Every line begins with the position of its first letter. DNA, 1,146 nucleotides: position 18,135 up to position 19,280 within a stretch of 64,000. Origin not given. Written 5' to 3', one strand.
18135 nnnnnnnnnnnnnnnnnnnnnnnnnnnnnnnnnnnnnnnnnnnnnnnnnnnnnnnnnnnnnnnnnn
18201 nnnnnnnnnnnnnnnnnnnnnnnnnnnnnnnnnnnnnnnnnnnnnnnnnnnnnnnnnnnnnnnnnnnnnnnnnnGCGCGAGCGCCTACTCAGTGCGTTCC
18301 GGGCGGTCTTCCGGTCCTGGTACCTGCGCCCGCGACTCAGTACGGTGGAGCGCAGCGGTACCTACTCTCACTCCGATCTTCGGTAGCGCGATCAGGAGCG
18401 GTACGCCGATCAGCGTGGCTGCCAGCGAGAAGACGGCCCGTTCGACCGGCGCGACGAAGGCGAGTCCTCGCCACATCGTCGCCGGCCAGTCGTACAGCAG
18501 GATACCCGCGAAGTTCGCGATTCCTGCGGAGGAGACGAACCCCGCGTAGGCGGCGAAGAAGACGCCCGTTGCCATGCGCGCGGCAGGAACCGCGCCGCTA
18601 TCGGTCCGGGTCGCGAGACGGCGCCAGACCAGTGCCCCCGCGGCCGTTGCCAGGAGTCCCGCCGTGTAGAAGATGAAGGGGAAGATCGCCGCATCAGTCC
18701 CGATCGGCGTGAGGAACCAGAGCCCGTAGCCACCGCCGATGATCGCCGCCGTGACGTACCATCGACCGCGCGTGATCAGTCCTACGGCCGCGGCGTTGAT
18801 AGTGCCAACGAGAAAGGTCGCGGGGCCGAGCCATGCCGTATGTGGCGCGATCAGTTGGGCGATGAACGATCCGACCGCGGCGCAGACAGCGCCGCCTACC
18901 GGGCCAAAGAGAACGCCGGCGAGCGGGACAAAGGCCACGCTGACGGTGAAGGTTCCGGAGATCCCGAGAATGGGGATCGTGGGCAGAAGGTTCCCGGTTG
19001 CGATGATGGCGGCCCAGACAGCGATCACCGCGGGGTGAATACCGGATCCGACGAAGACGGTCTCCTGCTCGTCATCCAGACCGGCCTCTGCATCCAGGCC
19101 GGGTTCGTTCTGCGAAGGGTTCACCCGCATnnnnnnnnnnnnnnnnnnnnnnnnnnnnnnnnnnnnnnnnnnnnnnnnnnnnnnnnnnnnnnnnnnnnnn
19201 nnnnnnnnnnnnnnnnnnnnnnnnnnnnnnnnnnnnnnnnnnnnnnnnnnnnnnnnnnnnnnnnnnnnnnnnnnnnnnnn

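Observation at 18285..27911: Nine-gene operon coupling a folate C1 module to EtfBA and an ECF transporter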

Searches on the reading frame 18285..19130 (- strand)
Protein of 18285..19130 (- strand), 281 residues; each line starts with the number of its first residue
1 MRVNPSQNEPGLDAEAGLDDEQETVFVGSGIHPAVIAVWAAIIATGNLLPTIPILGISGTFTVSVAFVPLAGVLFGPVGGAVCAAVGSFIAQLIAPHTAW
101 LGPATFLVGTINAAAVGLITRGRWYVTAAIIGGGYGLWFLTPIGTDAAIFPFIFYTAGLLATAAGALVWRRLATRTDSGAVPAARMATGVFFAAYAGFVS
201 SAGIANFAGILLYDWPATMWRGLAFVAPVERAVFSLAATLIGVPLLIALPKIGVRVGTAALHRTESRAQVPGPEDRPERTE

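Call 3: search_protein_families(library=pfam, proteins=[window:18285-19130:-])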
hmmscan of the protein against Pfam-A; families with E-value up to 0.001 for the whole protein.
window:18285-19130:- (281 aa): 2 families
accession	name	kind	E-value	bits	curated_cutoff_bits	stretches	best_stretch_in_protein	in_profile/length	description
PF07155.17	ECF-ribofla_trS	-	2.6e-07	31.2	26.7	1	34-122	8-96/172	ECF-type riboflavin transporter, S component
PF12822.12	ECF_trnsprt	-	0.00015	22.2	30.7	1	35-141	5-116/169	ECF transporter, substrate-specific component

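Call 4: search_protein_families(library=ncbifam, proteins=[window:18285-19130:-])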
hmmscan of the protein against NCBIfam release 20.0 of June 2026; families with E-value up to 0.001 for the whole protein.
window:18285-19130:- (281 aa): 0 families

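Call 40: search_solved_structures(query=window:18285-19130:-, max_evalue=10, show_alignments=1)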
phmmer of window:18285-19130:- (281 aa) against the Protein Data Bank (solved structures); distinct sequences matched with E-value up to 10: 0.

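Call 50: find_homologous_proteins(query=window:18285-19130:-)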
Query window:18285-19130:- (281 aa): 178 proteins with E <= 0.001 among 8000 candidates; the best 120 are listed.
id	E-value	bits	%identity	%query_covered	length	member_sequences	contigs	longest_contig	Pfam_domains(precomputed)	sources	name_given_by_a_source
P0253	4.2e-174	596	99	100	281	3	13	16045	PF07155.18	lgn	-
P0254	3.3e-134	465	82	100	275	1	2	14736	PF07155.18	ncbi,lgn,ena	-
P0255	2.2e-117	410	77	93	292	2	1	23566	PF07155.18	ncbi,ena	-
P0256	9.1e-115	401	73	91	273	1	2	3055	PF07155.18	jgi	jgi:uncharacterized membrane protein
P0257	5.9e-112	392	71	94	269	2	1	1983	PF07155.18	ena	-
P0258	2.6e-104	367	71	87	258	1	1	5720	PF07155.18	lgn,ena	-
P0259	9.3e-89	316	65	84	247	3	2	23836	PF07155.18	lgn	-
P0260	9.4e-88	313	63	88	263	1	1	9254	PF07155.18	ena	-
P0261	3.0e-87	311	65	84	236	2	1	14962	PF07155.18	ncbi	ncbi:MAG: hypothetical protein A2Y36_11485, partial [Treponema sp. GWA1_62_8]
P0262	1.0e-86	309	63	89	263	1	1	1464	PF07155.18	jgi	jgi:uncharacterized membrane protein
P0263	1.5e-85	305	62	87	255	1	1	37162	PF07155.18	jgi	jgi:uncharacterized membrane protein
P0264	6.7e-85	303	67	81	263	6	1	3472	PF07155.18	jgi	jgi:uncharacterized membrane protein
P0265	8.0e-85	303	58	93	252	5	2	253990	PF07155.18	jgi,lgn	jgi:uncharacterized membrane protein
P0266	1.2e-84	302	64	83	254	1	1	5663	PF07155.18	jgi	jgi:uncharacterized membrane protein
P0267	2.4e-83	298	65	81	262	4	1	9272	PF07155.18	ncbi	-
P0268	7.0e-83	297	55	90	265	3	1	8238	PF07155.18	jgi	-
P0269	8.1e-83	296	57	89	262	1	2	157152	PF07155.18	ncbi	-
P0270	2.4e-82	295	61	87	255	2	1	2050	PF07155.18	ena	-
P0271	2.7e-82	295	59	85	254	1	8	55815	PF07155.18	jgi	jgi:uncharacterized membrane protein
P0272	1.0e-81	293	63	81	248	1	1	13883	PF07155.18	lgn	-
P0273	1.0e-76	276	59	81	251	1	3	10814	PF07155.18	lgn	-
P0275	8.5e-68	247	55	80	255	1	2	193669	PF07155.18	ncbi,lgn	ncbi:MAG: ECF transporter S component [Bacillota bacterium]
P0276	2.2e-67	246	53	88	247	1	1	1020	PF07155.18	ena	-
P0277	6.9e-65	237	47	95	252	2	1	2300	PF07155.18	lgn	-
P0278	3.2e-59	219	48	85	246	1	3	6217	PF07155.18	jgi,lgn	jgi:uncharacterized membrane protein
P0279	4.8e-59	218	48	84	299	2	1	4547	PF07155.18,PF12822.13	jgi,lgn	jgi:uncharacterized membrane protein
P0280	5.4e-59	218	51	80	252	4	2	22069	PF07155.18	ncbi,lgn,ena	-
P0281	9.9e-59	217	50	83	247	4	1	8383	PF07155.18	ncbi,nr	ncbi:MAG TPA: hypothetical protein GX507_00070 [Clostridia bacterium]|nr:hypothetical protein [Clost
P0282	2.1e-58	216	46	84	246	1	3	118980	PF07155.18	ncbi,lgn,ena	ncbi:MAG: ECF transporter S component [Clostridia bacterium]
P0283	1.0e-57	214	47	85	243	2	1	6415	PF07155.18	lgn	-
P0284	1.6e-57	213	51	81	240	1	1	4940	PF07155.18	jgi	jgi:hypothetical protein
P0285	1.6e-57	213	49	86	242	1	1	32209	PF07155.18,PF12822.13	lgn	-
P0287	5.2e-55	205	45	88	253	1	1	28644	PF07155.18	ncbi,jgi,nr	ncbi:MAG: ECF transporter S component [Spirochaetaceae bacterium]|jgi:uncharacterized membrane prote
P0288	8.8e-55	204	46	88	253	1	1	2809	PF07155.18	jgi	jgi:hypothetical protein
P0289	5.5e-54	202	48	80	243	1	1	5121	PF07155.18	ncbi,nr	ncbi:MAG: ECF transporter S component, partial [Treponema sp.]|nr:ECF transporter S component [Trepo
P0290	3.2e-53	199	48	80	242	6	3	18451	PF07155.18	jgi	jgi:uncharacterized membrane protein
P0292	5.7e-50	189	47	80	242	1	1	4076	PF07155.18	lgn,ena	-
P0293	6.8e-50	188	45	80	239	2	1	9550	PF07155.18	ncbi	-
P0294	1.7e-49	187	46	80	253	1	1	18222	PF07155.18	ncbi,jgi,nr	ncbi:MAG: ECF transporter S component [Treponema sp.]|jgi:uncharacterized membrane protein|nr:ECF tr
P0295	2.6e-49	186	43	86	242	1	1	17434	PF07155.18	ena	-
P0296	3.1e-49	186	44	84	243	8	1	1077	PF07155.18,PF12822.13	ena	-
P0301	1.4e-47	181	44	90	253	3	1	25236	PF07155.18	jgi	-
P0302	3.7e-47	179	41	87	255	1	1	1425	PF07155.18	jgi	jgi:uncharacterized membrane protein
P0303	3.8e-47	179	43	92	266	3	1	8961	PF07155.18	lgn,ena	-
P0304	2.5e-46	177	45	84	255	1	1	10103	PF07155.18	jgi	jgi:hypothetical protein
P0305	2.9e-46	176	48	81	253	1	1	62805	PF07155.18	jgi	-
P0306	4.5e-46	176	42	85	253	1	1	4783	PF07155.18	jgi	-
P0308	6.7e-46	175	44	81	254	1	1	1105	PF07155.18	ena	-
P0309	1.2e-45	174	41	84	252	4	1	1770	PF07155.18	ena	-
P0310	1.3e-45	174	43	81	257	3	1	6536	PF07155.18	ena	-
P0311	1.7e-45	174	44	86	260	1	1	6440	PF07155.18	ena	-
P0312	2.1e-45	174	42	94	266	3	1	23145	PF07155.18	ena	-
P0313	3.8e-45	173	41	85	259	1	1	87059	PF07155.18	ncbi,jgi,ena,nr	ncbi:MAG: ECF transporter S component [Treponema sp.]|nr:ECF transporter S component [Treponema sp.]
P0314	4.1e-45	173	46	81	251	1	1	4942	PF07155.18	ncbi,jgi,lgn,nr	ncbi:MAG: hypothetical protein LBH97_07105 [Treponema sp.]|jgi:hypothetical protein|nr:hypothetical 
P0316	4.6e-45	172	43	81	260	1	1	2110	PF07155.18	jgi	-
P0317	4.9e-45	172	45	85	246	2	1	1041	PF07155.18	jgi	jgi:hypothetical protein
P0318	4.9e-45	172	41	86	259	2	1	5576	PF07155.18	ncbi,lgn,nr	ncbi:MAG: ECF transporter S component [Treponema sp.]|nr:ECF transporter S component [Treponema sp.]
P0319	5.2e-45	172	44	84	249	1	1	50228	PF07155.18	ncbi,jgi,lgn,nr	ncbi:MAG: ECF transporter S component [Treponema sp.]|jgi:hypothetical protein|nr:ECF transporter S 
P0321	5.9e-45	172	40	87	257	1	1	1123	PF07155.18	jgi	jgi:hypothetical protein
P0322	6.8e-45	172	44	87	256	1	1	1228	PF07155.18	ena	-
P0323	9.1e-45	171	43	81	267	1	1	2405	PF07155.18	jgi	jgi:uncharacterized membrane protein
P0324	9.2e-45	171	38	92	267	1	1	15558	PF07155.18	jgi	jgi:hypothetical protein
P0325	9.6e-45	171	40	85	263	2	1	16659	PF07155.18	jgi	jgi:hypothetical protein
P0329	1.5e-44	171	44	81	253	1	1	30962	PF07155.18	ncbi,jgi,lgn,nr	ncbi:MAG: ECF transporter S component [Treponema sp.]|jgi:hypothetical protein|nr:ECF transporter S 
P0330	1.6e-44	171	41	87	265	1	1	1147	PF07155.18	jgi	jgi:hypothetical protein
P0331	3.3e-44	170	42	88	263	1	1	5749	PF07155.18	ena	-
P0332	3.8e-44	169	42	84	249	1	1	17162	PF07155.18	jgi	jgi:uncharacterized membrane protein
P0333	4.0e-44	169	43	82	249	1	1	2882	PF07155.18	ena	-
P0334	4.2e-44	169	39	93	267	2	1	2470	PF07155.18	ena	-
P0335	4.6e-44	169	40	94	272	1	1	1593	PF07155.18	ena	-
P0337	5.4e-44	169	42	90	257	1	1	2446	PF07155.18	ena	-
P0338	5.9e-44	169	44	81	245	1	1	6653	PF07155.18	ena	-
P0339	6.1e-44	169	42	89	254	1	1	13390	PF07155.18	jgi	-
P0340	6.2e-44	169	42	85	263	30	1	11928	PF07155.18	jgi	jgi:hypothetical protein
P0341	6.9e-44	169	44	81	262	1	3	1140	PF07155.18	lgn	-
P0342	9.2e-44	168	40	87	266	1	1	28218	PF07155.18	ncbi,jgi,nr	ncbi:MAG: hypothetical protein LBD48_08385 [Treponema sp.]|jgi:hypothetical protein|nr:hypothetical 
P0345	2.1e-43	167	40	85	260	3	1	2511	PF07155.18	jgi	jgi:hypothetical protein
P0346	2.1e-43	167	43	81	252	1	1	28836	PF07155.18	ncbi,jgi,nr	ncbi:MAG: hypothetical protein LBB81_03430 [Treponema sp.]|jgi:uncharacterized membrane protein|nr:h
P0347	2.9e-43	167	40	89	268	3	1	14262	PF07155.18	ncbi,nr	ncbi:MAG: hypothetical protein LBQ69_06595 [Treponema sp.]|nr:hypothetical protein [Treponema sp.]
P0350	3.8e-43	166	42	90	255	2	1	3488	PF07155.18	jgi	jgi:uncharacterized membrane protein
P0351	3.9e-43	166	42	89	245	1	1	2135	PF07155.18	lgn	-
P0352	4.1e-43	166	40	85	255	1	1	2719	PF07155.18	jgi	jgi:uncharacterized membrane protein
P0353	4.3e-43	166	42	86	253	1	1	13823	PF07155.18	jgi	-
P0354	5.1e-43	166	43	84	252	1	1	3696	PF07155.18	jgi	-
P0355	5.5e-43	166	39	90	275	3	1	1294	PF07155.18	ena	-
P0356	6.4e-43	165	42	86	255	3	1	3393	PF07155.18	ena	-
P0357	6.6e-43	165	42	84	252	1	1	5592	PF07155.18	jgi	-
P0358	7.1e-43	165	44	81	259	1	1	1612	PF07155.18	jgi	jgi:hypothetical protein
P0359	1.3e-42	164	42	81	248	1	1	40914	PF07155.18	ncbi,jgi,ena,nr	ncbi:MAG: ECF transporter S component [Treponema sp.]|nr:ECF transporter S component [Treponema sp.]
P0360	1.4e-42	164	40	85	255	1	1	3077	PF07155.18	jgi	-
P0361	1.6e-42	164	41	84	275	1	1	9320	PF07155.18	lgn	-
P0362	1.6e-42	164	42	84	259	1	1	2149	PF07155.18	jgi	-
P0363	1.8e-42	164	44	81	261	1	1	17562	PF07155.18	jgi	-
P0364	2.2e-42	164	41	88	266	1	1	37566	PF07155.18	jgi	jgi:uncharacterized membrane protein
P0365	2.3e-42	164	40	89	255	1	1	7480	PF07155.18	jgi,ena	-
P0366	2.4e-42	164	43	81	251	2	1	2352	PF07155.18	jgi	-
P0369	5.8e-42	162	41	84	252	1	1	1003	PF07155.18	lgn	-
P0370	5.9e-42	162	42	84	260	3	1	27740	PF07155.18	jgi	jgi:uncharacterized membrane protein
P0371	6.7e-42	162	38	89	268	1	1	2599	PF07155.18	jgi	jgi:hypothetical protein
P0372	7.2e-42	162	41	84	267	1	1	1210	PF07155.18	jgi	-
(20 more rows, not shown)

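Call 51: find_encoding_contigs(protein=P0275, flank=9000, max_places=1)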
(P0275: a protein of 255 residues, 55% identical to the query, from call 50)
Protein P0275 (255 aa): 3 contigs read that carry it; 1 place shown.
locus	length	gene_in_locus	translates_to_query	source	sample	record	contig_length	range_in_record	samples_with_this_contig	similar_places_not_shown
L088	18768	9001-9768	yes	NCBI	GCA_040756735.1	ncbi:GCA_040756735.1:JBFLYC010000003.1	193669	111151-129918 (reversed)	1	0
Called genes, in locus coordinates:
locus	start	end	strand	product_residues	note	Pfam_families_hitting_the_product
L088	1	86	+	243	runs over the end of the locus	PF00392:GntR (weak), PF07702:UTRA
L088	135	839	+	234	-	PF03358:FMN_red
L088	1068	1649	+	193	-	PF02653:BPD_transp_2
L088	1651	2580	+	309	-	PF02653:BPD_transp_2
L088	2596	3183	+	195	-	PF01522:Polysacc_deac_1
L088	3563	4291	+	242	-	PF00392:GntR, PF08220:HTH_DeoR (faint), PF08279:HTH_11 (faint), PF07702:UTRA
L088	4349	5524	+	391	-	PF01266:DAO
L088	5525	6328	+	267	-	PF02361:CbiQ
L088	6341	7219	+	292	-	PF02463:SMC_N (weak), PF00005:ABC_tran, PF13304:AAA_21 (faint), PF13401:AAA_22 (faint)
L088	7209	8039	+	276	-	PF00005:ABC_tran, PF13304:AAA_21 (faint)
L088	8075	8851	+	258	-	PF04909:Amidohydro_2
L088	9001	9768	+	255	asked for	PF07155:ECF-ribofla_trS (faint)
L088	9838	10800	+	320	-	PF02289:MCH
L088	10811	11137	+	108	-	PF13510:Fer2_4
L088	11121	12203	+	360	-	PF00070:Pyr_redox (faint), PF00890:FAD_binding_2 (faint), PF01134:GIDA (weak), PF01266:DAO (faint), PF03486:HI0933_like (weak), PF07992:Pyr_redox_2, PF12831:FAD_oxidored, PF13450:NAD_binding_8 (weak), +1 more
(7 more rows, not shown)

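Call 52: find_encoding_contigs(protein=P0313, flank=9000, max_places=1)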
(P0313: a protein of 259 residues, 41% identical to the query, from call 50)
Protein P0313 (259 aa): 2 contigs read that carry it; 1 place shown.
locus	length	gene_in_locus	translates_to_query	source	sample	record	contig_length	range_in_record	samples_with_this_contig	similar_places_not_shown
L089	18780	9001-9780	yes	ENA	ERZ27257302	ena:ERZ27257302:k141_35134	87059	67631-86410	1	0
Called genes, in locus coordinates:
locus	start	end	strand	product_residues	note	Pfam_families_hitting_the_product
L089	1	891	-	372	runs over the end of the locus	PF01118:Semialdhyde_dh, PF22698:Semialdhyde_dhC_1, PF02774:Semialdhyde_dhC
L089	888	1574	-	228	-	PF12728:HTH_17, PF00359:PTS_EIIA_2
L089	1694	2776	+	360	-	-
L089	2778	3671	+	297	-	PF27332:TP_0781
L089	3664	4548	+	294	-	PF13489:Methyltransf_23, PF07021:MetW, PF08241:Methyltransf_11, PF08242:Methyltransf_12, PF13649:Methyltransf_25, PF13847:Methyltransf_31 (weak)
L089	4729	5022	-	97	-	-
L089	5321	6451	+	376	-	PF03330:DPBB_1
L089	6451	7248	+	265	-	PF02361:CbiQ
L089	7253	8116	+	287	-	PF00005:ABC_tran, PF02463:SMC_N (weak), PF13304:AAA_21 (faint)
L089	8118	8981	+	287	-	PF00005:ABC_tran, PF13304:AAA_21 (faint)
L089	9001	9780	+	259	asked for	PF07155:ECF-ribofla_trS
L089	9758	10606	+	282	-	PF04909:Amidohydro_2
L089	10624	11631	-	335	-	PF00005:ABC_tran, PF13401:AAA_22 (faint), PF08352:oligo_HPY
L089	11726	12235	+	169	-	PF03692:CxxCxxCC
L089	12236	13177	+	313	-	PF23023:Anti-Pycsar_Apyc1 (weak), PF12706:Lactamase_B_2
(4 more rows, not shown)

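Call 53: find_encoding_contigs(protein=P0265, flank=9000, max_places=1)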
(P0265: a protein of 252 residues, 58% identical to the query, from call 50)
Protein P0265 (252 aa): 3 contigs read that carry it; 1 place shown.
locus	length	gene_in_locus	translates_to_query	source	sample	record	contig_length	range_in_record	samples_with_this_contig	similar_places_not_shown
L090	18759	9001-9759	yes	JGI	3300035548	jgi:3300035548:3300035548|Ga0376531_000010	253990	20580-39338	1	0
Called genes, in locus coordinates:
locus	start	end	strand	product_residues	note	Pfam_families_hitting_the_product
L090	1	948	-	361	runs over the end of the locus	PF00072:Response_reg, PF07536:HWE_HK (weak), PF07568:HisKA_2, PF13581:HATPase_c_2 (weak), PF02518:HATPase_c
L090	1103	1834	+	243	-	PF00392:GntR, PF07702:UTRA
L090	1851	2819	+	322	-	PF02289:MCH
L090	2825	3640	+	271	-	PF00809:Pterin_bind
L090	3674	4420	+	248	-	PF00392:GntR, PF07702:UTRA (weak)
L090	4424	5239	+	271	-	PF04909:Amidohydro_2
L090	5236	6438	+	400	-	PF01266:DAO, PF03486:HI0933_like (faint), PF07992:Pyr_redox_2 (faint), PF13450:NAD_binding_8 (weak)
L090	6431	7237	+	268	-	PF02361:CbiQ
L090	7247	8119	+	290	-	PF00005:ABC_tran, PF02463:SMC_N (faint), PF13304:AAA_21 (weak)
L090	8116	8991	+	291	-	PF00005:ABC_tran, PF13304:AAA_21 (faint)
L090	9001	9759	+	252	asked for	PF07155:ECF-ribofla_trS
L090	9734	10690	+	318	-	PF04909:Amidohydro_2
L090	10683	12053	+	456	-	PF01979:Amidohydro_1, PF07969:Amidohydro_3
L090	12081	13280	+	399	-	PF01546:Peptidase_M20, PF07687:M20_dimer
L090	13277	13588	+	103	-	PF13510:Fer2_4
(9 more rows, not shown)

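Call 69: find_encoding_contigs(protein=P0282, flank=8000, max_places=1)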
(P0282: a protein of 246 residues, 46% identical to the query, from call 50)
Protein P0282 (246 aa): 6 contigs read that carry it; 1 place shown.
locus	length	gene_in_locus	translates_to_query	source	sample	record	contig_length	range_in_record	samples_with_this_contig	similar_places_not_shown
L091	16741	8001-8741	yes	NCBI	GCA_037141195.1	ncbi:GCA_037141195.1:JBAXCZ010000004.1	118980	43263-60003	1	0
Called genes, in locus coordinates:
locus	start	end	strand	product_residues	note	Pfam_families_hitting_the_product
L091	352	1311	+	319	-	PF02289:MCH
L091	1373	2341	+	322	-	PF00676:E1_dh, PF00456:Transketolase_N (weak)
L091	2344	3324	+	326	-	PF02779:Transket_pyr, PF02780:Transketolase_C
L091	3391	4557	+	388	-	PF00070:Pyr_redox (faint), PF00890:FAD_binding_2, PF01266:DAO, PF01494:FAD_binding_3 (faint), PF01946:Thi4 (weak), PF07992:Pyr_redox_2 (weak), PF12831:FAD_oxidored (weak), PF13450:NAD_binding_8 (weak), +2 more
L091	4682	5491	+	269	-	PF02361:CbiQ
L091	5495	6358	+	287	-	PF02463:SMC_N, PF00005:ABC_tran, PF13304:AAA_21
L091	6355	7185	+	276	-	PF00005:ABC_tran, PF13555:AAA_29 (weak), PF13304:AAA_21 (faint)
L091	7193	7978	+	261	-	PF04909:Amidohydro_2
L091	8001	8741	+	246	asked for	PF07155:ECF-ribofla_trS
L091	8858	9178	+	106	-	PF13510:Fer2_4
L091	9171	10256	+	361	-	PF00890:FAD_binding_2 (weak), PF01266:DAO (weak), PF01494:FAD_binding_3 (weak), PF03486:HI0933_like (weak), PF07992:Pyr_redox_2, PF12831:FAD_oxidored, PF13450:NAD_binding_8, PF13738:Pyr_redox_3, +6 more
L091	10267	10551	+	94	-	PF17806:SO_alpha_A3, PF04324:Fer2_BFD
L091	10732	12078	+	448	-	PF01979:Amidohydro_1, PF07969:Amidohydro_3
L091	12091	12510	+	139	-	PF13237:Fer4_10 (faint), PF12838:Fer4_7 (weak), PF12797:Fer4_2 (weak), PF12837:Fer4_6 (weak), PF00037:Fer4 (weak)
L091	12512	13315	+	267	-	PF00809:Pterin_bind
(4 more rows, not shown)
